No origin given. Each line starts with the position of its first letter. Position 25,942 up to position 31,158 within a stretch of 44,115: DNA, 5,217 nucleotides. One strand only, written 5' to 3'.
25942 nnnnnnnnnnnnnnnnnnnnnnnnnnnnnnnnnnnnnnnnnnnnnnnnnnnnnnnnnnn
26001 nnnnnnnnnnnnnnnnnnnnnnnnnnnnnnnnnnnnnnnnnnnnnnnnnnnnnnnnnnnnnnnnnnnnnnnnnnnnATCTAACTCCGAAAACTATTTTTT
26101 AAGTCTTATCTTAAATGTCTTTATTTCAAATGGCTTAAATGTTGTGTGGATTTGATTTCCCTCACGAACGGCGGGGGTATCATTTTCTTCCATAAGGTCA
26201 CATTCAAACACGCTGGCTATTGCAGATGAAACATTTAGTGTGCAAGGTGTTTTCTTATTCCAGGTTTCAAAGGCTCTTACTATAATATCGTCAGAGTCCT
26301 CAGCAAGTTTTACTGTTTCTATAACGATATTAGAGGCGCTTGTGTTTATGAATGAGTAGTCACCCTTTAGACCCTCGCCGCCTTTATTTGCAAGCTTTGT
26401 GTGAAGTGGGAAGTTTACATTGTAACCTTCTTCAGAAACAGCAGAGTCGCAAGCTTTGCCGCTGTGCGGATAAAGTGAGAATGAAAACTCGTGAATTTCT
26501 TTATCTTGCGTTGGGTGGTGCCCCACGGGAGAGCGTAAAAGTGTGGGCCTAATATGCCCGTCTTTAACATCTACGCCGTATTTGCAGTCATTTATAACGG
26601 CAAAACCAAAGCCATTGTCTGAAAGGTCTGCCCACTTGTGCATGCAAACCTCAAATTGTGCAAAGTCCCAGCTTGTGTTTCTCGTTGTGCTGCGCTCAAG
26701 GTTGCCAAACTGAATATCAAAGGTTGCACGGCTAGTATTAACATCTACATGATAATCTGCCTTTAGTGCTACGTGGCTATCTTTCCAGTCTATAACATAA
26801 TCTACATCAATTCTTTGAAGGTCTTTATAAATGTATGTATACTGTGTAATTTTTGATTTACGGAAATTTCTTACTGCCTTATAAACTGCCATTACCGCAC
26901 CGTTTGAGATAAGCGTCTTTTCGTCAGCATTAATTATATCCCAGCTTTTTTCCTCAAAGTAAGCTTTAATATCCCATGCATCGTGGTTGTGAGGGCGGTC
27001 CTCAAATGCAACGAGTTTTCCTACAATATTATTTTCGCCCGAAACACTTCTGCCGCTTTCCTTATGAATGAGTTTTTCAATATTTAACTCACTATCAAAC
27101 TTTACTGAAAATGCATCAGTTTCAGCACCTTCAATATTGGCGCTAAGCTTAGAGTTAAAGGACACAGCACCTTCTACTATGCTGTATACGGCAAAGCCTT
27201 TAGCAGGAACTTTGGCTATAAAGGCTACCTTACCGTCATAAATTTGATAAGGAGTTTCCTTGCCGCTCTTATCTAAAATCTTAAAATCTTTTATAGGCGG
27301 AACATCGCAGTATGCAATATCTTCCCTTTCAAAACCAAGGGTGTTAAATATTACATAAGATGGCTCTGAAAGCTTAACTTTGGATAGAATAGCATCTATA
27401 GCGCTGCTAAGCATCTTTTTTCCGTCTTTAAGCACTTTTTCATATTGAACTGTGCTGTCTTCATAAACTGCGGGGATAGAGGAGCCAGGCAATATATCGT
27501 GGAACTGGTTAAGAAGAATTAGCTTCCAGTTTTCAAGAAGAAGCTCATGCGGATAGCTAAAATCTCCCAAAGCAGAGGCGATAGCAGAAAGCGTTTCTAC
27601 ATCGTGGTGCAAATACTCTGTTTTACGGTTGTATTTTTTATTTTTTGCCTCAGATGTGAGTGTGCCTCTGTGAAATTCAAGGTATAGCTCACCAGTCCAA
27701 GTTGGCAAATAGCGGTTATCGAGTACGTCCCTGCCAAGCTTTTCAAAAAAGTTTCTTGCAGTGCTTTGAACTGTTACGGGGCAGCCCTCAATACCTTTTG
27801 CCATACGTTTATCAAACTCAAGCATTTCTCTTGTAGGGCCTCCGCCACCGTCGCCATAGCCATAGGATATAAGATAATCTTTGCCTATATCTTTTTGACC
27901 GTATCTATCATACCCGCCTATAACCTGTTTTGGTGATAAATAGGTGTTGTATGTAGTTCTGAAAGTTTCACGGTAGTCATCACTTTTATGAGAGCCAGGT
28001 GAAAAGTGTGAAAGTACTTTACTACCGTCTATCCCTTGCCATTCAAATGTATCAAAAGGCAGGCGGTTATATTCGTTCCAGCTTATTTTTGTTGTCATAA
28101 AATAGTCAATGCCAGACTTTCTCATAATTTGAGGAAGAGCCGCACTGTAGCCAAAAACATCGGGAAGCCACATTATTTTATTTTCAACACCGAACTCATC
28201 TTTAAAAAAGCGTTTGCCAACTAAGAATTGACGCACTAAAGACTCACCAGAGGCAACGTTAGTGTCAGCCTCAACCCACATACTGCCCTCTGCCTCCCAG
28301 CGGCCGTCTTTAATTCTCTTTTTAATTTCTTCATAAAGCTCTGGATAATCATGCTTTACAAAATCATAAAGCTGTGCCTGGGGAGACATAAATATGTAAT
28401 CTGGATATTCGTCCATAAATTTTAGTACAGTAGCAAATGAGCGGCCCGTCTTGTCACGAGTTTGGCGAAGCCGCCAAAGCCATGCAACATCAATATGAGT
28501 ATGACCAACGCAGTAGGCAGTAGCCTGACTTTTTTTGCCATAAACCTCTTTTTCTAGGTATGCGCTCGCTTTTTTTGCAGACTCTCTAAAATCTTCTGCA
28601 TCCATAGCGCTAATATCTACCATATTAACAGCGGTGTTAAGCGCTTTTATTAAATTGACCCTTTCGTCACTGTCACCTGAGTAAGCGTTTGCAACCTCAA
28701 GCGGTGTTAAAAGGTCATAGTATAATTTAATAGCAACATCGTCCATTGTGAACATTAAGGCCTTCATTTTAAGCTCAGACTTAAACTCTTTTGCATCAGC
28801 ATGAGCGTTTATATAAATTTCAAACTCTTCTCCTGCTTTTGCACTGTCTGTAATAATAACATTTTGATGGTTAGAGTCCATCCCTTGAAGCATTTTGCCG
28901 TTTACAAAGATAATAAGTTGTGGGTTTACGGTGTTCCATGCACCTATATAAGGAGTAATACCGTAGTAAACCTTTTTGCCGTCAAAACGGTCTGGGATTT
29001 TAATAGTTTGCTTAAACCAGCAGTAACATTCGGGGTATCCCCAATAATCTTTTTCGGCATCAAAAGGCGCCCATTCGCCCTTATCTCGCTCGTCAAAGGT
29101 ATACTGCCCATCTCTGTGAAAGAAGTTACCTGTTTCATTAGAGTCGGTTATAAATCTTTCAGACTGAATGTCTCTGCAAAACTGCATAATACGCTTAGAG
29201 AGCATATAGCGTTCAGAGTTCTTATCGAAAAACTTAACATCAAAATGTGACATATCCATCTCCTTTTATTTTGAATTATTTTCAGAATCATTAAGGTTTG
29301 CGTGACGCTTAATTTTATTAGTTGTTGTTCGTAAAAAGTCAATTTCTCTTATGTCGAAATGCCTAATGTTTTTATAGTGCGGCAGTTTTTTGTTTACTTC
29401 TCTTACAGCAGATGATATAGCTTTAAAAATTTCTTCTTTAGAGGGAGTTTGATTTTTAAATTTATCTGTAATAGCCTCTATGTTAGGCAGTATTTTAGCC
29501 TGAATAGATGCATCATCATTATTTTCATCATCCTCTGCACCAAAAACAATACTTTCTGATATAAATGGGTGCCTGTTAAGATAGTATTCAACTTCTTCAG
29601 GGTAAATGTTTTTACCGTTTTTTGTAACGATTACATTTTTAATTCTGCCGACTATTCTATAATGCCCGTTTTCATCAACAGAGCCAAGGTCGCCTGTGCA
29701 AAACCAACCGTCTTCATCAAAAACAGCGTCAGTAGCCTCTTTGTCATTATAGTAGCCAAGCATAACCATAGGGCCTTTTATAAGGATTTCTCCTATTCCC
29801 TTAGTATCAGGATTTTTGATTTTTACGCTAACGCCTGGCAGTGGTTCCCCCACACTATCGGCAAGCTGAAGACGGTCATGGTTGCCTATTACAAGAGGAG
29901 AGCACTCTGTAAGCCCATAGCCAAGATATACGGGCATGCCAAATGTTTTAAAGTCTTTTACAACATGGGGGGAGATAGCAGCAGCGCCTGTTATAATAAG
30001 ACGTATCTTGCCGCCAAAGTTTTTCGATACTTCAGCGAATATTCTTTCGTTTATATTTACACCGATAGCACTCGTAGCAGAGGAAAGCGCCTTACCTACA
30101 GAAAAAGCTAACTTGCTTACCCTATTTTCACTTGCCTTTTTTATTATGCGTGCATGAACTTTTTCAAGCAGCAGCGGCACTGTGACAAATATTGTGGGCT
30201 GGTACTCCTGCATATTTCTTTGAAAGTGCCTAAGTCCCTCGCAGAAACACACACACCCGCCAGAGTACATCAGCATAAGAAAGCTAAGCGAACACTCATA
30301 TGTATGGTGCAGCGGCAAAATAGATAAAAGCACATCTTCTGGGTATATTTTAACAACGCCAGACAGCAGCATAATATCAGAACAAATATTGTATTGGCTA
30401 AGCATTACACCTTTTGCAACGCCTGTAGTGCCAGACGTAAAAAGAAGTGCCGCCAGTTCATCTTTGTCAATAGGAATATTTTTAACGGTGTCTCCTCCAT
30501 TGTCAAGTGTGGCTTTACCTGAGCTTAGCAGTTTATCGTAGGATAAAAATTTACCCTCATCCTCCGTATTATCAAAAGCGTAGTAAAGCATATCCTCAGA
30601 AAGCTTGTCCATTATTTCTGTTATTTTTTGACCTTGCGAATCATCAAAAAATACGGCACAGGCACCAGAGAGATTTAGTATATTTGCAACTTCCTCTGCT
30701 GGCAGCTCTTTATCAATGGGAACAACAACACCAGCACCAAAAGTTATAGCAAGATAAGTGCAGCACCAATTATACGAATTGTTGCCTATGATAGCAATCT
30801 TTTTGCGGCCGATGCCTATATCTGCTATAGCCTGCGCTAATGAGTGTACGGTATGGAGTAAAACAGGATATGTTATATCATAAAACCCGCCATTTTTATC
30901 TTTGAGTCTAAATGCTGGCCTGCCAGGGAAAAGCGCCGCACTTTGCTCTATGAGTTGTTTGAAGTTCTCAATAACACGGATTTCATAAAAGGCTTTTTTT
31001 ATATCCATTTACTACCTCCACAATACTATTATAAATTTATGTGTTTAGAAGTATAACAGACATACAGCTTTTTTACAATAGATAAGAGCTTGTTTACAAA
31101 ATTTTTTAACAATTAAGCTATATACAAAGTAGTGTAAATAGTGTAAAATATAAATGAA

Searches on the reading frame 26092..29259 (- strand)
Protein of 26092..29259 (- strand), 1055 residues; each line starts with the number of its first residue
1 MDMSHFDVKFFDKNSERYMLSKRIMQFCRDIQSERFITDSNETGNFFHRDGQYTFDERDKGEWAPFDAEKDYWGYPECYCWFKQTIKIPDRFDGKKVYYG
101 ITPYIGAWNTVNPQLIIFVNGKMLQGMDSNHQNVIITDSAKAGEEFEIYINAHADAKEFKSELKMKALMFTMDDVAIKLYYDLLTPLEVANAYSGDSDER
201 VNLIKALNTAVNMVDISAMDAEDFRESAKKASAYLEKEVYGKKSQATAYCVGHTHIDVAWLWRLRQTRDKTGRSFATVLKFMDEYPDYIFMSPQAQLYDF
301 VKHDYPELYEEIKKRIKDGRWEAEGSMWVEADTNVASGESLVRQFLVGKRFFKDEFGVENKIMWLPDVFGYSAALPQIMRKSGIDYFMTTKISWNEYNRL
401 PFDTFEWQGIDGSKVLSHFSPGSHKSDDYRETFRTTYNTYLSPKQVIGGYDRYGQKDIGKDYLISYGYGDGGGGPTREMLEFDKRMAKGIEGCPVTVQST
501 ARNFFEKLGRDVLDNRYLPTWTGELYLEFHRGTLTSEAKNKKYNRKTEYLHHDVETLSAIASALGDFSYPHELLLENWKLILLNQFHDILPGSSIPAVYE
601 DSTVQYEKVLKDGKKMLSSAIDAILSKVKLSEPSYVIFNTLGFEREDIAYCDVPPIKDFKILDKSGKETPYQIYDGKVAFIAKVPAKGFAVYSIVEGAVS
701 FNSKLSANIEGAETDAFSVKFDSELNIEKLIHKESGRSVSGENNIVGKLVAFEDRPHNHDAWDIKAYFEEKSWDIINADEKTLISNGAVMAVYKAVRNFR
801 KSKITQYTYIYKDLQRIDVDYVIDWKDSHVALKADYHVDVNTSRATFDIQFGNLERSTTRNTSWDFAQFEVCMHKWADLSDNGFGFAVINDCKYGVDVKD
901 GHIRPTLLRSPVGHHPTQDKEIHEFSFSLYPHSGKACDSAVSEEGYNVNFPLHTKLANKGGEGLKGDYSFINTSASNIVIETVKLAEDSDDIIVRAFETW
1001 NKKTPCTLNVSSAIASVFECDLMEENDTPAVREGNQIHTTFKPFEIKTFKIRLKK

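Call 40: search_protein_families(library=pfam, proteins=[window:26092-29259:-], max_evalue=0.0001)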
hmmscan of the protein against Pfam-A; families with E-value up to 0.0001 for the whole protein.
window:26092-29259:- (1055 aa): 4 families
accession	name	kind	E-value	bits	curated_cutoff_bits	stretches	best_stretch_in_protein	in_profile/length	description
PF01074.27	Glyco_hydro_38N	-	6.1e-86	288.6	25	1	248-521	2-269/270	Glycosyl hydrolases family 38 N-terminal domain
PF07748.19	Glyco_hydro_38C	-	2.2e-50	172.2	25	1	714-912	3-201/206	Glycosyl hydrolases family 38 C-terminal domain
PF09261.16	Alpha-mann_mid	-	4.8e-27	94.3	31.1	1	528-623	1-95/96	Alpha mannosidase middle domain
PF17677.7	Glyco_hydro38C2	-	5.1e-19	68.6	22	1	977-1049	1-72/72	Glycosyl hydrolases family 38 C-terminal beta sandwich domain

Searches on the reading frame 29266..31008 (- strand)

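Call 40: search_protein_families(library=pfam, proteins=[window:29266-31008:-], max_evalue=0.0001)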
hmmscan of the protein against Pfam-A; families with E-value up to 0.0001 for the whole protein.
window:29266-31008:- (580 aa): 2 families
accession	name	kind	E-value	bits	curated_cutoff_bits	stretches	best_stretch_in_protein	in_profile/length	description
PF00501.34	AMP-binding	-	7.5e-70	236.1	29.9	1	21-420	2-384/384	AMP-binding enzyme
PF23562.2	AMP-binding_C_3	-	2.3e-06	28.4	20.8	1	458-570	2-107/124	AMP-binding enzyme C-terminal domain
